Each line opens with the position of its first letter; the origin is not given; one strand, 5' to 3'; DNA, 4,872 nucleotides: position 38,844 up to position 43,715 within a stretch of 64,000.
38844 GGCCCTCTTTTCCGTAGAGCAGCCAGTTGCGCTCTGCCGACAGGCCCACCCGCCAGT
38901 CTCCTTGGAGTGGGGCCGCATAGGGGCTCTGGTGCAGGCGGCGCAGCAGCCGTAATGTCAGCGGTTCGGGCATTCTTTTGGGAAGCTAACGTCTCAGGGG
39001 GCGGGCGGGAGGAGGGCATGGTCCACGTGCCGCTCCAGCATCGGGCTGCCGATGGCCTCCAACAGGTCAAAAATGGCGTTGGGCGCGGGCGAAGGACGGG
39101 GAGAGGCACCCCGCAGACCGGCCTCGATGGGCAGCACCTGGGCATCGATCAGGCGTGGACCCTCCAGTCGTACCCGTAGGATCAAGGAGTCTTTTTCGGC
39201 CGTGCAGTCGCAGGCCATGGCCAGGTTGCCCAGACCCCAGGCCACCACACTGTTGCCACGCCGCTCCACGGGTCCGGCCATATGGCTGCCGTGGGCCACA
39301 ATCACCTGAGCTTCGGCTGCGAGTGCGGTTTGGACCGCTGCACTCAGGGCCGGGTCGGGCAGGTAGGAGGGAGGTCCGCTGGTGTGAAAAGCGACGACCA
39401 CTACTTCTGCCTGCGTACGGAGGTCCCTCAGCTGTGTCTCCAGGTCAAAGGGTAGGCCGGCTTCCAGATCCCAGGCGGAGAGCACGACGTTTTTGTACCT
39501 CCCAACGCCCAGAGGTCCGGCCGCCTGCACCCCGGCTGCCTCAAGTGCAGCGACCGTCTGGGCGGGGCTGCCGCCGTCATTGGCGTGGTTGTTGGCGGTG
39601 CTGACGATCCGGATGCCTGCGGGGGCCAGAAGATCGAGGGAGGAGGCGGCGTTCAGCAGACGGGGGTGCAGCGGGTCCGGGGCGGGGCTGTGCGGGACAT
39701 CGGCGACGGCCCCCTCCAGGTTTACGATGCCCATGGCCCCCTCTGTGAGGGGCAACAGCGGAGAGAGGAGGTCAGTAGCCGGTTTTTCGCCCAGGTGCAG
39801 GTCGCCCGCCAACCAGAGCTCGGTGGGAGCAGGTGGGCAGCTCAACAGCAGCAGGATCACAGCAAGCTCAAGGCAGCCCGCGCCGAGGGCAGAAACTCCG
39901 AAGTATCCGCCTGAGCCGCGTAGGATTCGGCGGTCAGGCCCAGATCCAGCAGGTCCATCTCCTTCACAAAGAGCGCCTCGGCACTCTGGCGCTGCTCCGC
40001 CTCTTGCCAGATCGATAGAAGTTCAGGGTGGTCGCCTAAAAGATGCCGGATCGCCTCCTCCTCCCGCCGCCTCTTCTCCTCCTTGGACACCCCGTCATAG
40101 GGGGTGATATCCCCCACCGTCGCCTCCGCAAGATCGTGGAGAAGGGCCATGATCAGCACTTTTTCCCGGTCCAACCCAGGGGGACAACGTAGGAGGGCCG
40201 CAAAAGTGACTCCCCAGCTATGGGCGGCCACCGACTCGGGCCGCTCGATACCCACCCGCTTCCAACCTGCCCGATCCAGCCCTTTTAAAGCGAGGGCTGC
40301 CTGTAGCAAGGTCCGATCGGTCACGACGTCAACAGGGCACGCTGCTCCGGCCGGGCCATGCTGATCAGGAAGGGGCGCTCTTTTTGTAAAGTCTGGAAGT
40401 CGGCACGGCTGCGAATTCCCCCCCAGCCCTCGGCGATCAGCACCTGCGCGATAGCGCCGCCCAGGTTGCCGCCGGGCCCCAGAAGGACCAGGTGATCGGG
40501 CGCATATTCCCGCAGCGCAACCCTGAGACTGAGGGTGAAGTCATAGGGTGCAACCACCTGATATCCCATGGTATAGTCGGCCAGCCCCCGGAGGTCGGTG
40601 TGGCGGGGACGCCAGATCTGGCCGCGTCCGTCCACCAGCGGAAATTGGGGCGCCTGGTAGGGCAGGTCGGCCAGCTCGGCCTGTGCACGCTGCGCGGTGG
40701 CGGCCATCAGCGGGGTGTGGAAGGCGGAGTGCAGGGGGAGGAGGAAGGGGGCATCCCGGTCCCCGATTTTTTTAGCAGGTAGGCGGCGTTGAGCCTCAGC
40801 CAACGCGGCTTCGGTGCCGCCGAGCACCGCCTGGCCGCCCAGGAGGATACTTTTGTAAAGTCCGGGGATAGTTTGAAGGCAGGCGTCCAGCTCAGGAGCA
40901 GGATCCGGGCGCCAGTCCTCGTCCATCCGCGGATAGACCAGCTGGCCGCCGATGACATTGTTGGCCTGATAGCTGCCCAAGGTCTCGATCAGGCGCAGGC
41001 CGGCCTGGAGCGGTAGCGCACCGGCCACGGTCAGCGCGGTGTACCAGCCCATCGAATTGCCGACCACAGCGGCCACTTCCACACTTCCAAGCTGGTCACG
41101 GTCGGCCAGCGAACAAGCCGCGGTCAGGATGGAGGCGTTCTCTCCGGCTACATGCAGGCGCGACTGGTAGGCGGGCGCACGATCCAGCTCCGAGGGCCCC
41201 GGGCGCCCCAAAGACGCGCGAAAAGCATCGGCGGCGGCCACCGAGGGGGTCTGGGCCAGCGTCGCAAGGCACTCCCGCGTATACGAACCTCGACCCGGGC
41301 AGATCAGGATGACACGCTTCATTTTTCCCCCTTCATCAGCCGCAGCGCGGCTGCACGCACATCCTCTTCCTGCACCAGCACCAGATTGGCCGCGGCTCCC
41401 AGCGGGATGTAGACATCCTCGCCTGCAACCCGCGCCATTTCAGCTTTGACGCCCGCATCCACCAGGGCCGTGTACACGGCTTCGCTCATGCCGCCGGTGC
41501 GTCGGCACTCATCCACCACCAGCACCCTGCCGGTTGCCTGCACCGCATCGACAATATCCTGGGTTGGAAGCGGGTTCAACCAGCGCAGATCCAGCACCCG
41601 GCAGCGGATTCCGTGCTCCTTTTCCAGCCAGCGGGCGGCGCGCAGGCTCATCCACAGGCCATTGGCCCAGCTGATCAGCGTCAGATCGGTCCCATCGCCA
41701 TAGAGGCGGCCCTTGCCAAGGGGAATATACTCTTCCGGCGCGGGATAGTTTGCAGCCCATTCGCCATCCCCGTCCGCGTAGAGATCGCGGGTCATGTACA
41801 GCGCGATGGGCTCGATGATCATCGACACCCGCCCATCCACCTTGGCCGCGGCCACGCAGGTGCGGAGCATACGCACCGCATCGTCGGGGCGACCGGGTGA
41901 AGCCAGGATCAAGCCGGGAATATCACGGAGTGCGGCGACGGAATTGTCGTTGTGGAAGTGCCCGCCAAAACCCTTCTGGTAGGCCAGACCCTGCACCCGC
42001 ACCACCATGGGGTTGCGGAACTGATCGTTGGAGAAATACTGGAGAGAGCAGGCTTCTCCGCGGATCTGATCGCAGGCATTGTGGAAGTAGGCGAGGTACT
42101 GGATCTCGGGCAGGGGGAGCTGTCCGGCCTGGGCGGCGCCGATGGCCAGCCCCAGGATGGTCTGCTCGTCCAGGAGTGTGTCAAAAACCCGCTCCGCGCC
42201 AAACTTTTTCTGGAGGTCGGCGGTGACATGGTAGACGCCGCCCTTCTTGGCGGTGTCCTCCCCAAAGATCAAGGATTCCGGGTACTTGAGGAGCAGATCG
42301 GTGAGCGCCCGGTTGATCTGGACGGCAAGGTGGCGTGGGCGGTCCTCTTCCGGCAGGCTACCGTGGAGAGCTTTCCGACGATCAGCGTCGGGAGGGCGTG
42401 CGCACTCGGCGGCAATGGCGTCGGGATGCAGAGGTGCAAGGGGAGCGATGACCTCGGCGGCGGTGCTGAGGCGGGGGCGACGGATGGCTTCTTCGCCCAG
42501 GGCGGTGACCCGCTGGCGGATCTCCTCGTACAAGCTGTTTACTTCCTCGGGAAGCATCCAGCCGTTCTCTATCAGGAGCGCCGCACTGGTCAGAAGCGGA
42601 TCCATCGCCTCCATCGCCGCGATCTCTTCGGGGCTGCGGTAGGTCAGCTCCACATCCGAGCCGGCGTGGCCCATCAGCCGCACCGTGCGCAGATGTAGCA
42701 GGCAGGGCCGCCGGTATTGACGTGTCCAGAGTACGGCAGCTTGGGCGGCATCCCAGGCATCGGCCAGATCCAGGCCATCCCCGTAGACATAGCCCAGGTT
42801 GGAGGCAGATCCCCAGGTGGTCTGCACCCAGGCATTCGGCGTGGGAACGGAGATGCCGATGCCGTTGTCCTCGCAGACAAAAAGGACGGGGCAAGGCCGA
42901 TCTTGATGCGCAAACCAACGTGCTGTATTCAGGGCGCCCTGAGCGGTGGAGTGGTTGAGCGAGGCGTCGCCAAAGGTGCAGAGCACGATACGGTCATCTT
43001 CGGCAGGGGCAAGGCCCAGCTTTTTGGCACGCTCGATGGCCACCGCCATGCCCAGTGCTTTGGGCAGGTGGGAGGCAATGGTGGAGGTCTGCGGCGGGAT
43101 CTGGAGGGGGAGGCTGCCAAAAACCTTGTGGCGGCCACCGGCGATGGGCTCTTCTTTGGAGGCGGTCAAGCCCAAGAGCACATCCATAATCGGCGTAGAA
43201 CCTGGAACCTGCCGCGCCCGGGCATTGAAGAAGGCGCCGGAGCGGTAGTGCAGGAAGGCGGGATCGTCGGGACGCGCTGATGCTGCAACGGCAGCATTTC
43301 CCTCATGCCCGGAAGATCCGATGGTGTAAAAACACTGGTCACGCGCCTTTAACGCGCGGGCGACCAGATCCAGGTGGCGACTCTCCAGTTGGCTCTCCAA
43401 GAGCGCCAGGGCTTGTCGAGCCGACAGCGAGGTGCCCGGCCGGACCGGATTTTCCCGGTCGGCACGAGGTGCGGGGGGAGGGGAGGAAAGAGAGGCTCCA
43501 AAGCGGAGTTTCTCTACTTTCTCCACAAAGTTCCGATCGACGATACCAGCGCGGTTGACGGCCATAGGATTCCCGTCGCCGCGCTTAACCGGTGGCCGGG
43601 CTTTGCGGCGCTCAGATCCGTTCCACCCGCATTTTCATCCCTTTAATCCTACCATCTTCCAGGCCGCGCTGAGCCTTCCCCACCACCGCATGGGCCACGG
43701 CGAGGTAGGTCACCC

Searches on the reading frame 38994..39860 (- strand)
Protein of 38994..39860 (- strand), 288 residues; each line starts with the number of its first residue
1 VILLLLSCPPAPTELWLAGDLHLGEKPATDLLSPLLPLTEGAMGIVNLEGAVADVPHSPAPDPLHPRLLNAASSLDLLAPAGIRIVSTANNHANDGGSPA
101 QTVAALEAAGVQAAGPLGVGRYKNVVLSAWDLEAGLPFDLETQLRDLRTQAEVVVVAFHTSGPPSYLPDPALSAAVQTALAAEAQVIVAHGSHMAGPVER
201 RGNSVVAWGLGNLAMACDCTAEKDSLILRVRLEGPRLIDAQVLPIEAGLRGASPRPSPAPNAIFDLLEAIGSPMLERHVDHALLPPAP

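Call 67: search_protein_families(library=pfam, proteins=[window:38994-39860:-], max_evalue=0.001)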
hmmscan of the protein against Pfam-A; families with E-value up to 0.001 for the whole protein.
window:38994-39860:- (288 aa): 1 family
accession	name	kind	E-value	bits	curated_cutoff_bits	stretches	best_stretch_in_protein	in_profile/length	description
PF09587.15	PGA_cap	-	9.2e-22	78.2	27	2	140-214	178-252/255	Bacterial capsule synthesis protein PGA_cap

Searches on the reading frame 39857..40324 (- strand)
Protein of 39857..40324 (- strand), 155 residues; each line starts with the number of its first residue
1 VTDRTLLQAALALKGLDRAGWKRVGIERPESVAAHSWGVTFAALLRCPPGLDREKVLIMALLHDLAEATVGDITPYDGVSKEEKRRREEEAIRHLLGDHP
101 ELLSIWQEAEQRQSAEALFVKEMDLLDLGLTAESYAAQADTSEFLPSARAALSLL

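Call 67: search_protein_families(library=pfam, proteins=[window:39857-40324:-], max_evalue=0.001)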
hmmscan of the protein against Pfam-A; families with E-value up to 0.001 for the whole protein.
window:39857-40324:- (155 aa): 3 families
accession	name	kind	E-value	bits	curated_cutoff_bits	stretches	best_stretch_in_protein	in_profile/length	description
PF13023.12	HD_3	-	4.7e-31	108.4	22.5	1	13-137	4-136/165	HD domain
PF01966.28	HD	-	9e-11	42.5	22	1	32-127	1-114/116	HD domain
PF12917.13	YfbR-like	-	1.2e-05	25.6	25.9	1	13-127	9-136/182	5'-deoxynucleotidase YfbR-like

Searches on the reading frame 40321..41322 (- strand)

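Call 67: search_protein_families(library=pfam, proteins=[window:40321-41322:-], max_evalue=0.001)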
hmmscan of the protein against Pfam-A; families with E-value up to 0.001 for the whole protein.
window:40321-41322:- (333 aa): 1 family
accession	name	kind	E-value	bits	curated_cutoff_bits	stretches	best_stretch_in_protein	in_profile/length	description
PF00698.26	Acyl_transf_1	-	0.00025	21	32.7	1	79-227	81-216/319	Acyl transferase domain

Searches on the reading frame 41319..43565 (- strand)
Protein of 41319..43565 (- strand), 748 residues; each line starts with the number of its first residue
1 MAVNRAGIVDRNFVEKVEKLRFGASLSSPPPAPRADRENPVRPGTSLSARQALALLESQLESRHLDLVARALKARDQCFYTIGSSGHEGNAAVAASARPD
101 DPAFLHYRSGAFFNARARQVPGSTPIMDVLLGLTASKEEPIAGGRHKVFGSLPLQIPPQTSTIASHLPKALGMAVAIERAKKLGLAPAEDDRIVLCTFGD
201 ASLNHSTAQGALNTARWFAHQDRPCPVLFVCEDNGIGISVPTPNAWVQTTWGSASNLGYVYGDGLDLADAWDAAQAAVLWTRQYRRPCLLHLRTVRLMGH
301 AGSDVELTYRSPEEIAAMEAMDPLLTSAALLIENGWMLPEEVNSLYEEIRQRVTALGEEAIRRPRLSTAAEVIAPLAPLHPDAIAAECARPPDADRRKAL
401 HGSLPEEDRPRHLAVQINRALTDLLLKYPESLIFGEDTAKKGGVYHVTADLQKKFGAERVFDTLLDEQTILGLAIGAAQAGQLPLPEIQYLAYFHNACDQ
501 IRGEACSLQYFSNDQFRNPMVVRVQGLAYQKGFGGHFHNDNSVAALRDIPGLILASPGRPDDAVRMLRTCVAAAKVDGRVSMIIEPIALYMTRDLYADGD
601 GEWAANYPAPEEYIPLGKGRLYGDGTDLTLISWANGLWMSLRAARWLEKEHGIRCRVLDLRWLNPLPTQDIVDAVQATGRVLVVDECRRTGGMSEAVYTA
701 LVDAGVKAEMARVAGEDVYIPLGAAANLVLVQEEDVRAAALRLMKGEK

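Call 67: search_protein_families(library=pfam, proteins=[window:41319-43565:-], max_evalue=0.001)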
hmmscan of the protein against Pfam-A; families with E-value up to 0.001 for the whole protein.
window:41319-43565:- (748 aa): 3 families
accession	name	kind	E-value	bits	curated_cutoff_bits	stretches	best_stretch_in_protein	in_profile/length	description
PF00676.26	E1_dh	-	5.3e-28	98.3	22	1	63-364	8-295/300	Dehydrogenase E1 component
PF02780.25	Transketolase_C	-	1.6e-22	80.2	25.9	1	617-728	1-113/124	Transketolase, C-terminal domain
PF02779.29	Transket_pyr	-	9.2e-17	61.7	27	1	417-575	9-158/174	Transketolase, pyrimidine binding domain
